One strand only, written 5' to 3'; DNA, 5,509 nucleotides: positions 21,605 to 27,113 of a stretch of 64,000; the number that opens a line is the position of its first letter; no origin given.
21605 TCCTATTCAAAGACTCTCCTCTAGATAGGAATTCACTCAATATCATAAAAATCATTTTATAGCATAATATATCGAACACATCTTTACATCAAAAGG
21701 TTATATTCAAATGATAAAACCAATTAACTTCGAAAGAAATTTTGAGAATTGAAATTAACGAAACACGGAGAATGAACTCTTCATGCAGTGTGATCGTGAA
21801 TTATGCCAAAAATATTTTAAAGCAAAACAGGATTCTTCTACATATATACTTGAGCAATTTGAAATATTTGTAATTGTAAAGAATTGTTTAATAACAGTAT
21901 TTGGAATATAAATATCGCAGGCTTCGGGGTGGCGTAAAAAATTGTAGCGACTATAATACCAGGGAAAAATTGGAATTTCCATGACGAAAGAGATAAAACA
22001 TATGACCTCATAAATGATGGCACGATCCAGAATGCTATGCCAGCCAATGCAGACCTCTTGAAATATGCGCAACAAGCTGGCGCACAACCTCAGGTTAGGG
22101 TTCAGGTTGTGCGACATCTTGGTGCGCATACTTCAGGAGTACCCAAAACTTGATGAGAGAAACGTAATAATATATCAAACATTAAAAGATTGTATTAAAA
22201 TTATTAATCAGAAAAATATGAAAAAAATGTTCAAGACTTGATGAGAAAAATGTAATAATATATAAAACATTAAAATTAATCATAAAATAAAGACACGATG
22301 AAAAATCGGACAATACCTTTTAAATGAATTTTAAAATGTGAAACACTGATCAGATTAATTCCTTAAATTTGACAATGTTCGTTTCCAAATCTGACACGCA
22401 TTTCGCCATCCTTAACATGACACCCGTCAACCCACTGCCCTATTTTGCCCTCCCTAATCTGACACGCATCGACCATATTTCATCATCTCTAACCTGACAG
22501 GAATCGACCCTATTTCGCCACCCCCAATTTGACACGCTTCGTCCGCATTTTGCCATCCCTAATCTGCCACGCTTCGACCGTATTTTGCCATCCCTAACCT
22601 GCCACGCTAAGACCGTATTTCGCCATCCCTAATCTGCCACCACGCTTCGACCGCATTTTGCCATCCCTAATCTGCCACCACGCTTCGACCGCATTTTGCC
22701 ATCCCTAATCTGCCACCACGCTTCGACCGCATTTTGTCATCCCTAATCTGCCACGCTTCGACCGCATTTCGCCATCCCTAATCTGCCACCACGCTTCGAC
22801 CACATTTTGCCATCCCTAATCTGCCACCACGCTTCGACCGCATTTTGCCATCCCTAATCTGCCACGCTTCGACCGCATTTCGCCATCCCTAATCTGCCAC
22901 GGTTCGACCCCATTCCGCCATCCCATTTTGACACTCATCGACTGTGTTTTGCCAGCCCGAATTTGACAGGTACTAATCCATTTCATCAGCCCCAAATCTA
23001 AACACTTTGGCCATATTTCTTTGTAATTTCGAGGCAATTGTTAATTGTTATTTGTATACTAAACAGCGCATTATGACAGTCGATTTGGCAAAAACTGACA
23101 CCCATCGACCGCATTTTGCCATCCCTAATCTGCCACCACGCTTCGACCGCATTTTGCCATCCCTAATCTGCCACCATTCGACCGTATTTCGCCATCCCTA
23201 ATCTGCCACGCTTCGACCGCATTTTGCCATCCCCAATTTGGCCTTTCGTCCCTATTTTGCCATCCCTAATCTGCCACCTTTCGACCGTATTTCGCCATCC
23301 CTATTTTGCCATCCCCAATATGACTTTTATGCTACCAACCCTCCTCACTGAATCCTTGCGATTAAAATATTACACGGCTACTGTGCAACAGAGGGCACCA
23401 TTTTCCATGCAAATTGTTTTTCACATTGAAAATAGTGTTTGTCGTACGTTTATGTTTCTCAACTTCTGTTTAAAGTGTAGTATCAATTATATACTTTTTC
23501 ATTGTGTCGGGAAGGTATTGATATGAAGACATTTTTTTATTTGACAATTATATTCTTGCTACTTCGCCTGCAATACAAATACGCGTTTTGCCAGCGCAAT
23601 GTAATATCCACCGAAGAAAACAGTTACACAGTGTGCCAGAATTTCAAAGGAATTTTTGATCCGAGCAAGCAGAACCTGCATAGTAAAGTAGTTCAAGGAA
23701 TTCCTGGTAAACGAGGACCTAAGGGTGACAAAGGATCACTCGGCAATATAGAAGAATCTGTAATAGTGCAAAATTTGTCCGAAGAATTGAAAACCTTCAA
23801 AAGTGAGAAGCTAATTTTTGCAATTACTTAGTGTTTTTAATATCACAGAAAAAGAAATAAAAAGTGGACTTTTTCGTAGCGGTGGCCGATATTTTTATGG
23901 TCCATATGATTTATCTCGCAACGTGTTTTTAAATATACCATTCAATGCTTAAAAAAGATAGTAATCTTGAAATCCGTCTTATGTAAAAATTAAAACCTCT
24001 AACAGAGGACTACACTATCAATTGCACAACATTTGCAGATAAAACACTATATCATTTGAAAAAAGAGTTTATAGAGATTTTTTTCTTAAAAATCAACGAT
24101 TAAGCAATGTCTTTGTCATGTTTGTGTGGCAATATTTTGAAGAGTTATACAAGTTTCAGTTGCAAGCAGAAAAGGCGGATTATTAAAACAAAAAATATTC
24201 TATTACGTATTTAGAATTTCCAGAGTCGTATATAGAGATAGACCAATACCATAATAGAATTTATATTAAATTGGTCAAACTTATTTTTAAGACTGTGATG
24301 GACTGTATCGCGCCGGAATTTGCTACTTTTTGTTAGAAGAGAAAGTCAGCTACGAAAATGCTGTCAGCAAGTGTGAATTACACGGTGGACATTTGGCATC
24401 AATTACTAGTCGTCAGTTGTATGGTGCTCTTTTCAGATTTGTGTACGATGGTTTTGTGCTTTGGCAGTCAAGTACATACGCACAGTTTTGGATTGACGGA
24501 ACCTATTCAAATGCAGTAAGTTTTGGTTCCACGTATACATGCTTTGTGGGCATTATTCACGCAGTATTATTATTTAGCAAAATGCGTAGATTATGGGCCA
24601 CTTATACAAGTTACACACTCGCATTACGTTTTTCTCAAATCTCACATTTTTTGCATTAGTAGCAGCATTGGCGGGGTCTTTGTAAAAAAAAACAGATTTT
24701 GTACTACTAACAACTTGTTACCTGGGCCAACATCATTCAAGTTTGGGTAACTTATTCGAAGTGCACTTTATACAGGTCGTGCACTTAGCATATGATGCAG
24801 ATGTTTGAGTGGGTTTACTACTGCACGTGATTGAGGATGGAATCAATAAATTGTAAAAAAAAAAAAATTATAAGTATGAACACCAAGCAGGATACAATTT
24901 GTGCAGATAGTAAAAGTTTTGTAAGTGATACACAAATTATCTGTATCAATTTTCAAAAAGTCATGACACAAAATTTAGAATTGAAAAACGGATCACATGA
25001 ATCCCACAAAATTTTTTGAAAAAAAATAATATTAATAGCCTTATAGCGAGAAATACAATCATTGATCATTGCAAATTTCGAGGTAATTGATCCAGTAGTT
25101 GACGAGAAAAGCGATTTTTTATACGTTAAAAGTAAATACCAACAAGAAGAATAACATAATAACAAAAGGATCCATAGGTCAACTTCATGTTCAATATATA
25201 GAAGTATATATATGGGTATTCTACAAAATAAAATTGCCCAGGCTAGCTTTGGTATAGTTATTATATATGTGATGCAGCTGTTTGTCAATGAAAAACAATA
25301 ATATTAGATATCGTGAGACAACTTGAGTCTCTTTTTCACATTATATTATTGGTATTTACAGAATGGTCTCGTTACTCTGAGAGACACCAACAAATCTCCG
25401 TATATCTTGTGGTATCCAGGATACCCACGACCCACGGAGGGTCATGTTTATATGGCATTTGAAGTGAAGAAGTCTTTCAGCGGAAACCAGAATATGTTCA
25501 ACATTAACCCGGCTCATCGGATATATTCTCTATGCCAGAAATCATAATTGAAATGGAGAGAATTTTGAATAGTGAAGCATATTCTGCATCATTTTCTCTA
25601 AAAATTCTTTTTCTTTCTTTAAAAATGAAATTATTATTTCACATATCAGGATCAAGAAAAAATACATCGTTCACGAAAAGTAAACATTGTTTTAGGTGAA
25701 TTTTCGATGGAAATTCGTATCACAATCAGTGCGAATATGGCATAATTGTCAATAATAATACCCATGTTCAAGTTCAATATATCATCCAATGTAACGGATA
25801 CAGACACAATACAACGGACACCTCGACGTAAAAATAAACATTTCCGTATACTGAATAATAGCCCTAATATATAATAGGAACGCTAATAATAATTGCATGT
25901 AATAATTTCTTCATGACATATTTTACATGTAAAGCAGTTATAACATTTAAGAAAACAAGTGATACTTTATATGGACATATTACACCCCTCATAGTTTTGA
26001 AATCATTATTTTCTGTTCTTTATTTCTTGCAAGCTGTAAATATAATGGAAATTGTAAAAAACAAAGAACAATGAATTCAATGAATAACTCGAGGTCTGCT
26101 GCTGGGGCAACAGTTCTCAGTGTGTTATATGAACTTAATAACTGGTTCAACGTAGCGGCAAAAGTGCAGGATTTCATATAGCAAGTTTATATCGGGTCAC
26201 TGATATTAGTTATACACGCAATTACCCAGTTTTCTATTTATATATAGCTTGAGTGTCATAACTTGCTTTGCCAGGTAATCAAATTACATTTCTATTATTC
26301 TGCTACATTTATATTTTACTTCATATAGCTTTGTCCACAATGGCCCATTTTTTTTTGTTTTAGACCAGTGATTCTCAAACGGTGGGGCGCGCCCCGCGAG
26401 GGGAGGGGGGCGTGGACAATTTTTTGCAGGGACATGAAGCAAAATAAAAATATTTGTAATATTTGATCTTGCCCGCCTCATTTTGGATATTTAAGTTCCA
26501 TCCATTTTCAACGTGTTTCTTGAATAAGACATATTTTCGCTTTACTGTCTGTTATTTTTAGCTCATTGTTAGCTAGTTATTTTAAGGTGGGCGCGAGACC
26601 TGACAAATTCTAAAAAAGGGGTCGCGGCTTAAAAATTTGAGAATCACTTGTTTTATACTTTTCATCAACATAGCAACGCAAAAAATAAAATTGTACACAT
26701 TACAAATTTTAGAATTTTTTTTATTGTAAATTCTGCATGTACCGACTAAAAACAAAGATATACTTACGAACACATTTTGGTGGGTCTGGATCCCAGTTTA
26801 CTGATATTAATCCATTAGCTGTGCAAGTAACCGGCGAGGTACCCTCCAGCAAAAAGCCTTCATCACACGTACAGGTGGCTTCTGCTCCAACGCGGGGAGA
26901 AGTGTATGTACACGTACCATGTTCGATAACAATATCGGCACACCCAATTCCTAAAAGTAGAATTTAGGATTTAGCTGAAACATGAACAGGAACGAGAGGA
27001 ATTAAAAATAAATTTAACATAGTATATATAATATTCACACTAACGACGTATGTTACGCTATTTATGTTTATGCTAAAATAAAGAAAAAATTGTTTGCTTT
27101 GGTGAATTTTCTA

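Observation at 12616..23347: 10.7 kb element with an 8-bp TSD and inverted subterminal 45-bp minisatellite arrays but no transposase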

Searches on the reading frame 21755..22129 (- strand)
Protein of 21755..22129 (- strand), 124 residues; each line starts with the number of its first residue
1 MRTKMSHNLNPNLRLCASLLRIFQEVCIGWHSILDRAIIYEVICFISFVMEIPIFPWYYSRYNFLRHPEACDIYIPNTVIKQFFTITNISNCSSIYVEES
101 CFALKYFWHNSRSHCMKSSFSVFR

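Call 66: find_encoding_contigs(protein=window:21755-22129:-, flank=10000, max_places=10)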
Protein window:21755-22129:- (124 aa): no gene with exactly this product is on record in the collection.

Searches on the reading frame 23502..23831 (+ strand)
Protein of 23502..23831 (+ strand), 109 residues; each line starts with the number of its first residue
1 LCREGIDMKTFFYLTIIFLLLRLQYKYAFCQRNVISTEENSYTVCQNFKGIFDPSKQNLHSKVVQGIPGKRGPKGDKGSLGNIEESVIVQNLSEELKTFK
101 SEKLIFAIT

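Call 20: search_protein_families(library=pfam, max_evalue=0.01, proteins=[window:23502-23831:+])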
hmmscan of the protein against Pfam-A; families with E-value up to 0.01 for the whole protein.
window:23502-23831:+ (109 aa): 0 families

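Call 46: find_encoding_contigs(protein=window:23523-23831:+, flank=10000, max_places=10)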
Protein window:23523-23831:+ (102 aa): no gene with exactly this product is on record in the collection.

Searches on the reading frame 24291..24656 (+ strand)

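Call 53: search_protein_families(library=pfam, max_evalue=0.01, proteins=[window:24291-24656:+])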
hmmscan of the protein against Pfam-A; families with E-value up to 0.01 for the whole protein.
window:24291-24656:+ (122 aa): 1 family
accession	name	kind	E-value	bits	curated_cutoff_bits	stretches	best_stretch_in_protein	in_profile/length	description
PF00059.27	Lectin_C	-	0.0055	17.9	22.6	1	18-73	2-49/107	Lectin C-type domain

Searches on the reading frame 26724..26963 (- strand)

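Call 53: search_protein_families(library=pfam, max_evalue=0.01, proteins=[window:26724-26963:-])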
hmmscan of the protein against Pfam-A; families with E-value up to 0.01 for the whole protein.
window:26724-26963:- (80 aa): 2 families
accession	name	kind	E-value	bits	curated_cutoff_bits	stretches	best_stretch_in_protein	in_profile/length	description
PF00084.26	Sushi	-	8.7e-07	29.7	20.7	1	13-64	7-56/56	Sushi repeat (SCR repeat)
PF12947.13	EGF_3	-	0.0043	17.7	28.5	1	15-43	11-35/36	EGF domain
